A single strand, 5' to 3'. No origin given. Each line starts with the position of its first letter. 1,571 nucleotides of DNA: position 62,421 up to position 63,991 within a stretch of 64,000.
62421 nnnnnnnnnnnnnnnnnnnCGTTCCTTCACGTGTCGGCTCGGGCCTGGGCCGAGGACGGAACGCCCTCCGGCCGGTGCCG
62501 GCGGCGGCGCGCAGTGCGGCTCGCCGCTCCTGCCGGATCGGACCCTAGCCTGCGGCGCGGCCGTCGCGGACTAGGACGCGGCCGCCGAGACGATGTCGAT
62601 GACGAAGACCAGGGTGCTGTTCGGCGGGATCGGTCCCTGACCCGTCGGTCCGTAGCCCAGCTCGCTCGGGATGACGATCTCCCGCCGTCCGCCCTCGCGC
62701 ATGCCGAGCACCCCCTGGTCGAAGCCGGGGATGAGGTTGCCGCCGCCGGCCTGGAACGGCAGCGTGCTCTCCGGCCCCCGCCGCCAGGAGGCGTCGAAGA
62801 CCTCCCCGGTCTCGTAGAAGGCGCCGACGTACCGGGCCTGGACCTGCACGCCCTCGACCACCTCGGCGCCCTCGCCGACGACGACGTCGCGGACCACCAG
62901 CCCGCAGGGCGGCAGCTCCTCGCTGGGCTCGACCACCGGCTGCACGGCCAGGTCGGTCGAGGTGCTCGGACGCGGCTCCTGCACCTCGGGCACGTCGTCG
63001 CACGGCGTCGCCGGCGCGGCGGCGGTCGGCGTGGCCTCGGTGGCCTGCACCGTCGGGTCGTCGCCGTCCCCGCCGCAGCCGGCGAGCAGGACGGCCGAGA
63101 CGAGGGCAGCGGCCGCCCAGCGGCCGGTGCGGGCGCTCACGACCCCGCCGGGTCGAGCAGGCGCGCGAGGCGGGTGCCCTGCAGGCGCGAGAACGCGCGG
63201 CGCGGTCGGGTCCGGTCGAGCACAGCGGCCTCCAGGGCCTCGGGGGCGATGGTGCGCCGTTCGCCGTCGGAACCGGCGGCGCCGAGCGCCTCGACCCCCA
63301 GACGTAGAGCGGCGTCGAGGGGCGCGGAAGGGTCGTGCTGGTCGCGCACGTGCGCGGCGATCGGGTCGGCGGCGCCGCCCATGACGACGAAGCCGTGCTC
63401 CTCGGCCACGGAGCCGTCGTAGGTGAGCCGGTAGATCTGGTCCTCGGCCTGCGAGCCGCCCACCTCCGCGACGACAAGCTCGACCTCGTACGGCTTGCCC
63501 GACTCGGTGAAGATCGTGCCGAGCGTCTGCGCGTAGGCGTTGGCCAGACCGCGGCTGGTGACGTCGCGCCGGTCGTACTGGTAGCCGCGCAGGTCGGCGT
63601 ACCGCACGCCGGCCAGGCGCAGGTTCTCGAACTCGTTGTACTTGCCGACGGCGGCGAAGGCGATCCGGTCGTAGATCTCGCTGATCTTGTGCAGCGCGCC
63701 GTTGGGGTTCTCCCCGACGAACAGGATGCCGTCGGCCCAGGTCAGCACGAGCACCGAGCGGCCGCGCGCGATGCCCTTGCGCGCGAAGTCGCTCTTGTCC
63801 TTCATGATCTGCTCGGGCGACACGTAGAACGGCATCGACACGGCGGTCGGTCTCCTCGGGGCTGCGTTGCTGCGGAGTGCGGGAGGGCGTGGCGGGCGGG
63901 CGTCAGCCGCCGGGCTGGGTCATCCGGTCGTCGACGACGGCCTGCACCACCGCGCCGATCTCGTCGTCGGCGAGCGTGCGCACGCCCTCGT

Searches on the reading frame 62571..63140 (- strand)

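Call 15: search_protein_families(library=pfam, proteins=[window:62571-63140:-], max_evalue=0.001)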
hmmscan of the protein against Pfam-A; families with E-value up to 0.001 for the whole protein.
window:62571-63140:- (189 aa): 1 family
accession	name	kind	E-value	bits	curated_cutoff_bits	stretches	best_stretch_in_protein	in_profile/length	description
PF00254.34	FKBP_C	-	6.6e-23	81.3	21.1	1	93-183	4-93/94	FKBP-type peptidyl-prolyl cis-trans isomerase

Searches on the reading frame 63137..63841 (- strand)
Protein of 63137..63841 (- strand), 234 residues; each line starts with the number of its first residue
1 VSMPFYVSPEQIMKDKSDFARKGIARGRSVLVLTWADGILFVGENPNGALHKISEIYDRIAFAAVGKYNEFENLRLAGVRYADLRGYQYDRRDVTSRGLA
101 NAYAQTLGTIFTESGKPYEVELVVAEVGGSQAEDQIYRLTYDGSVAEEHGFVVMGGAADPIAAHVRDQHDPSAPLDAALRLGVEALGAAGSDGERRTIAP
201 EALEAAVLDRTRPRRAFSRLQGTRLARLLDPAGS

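Call 15: search_protein_families(library=pfam, proteins=[window:63137-63841:-], max_evalue=0.001)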
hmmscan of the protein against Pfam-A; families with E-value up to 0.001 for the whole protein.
window:63137-63841:- (234 aa): 1 family
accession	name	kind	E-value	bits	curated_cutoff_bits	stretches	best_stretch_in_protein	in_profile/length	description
PF00227.31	Proteasome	-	7.6e-13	49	22.4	1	50-191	36-175/189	Proteasome subunit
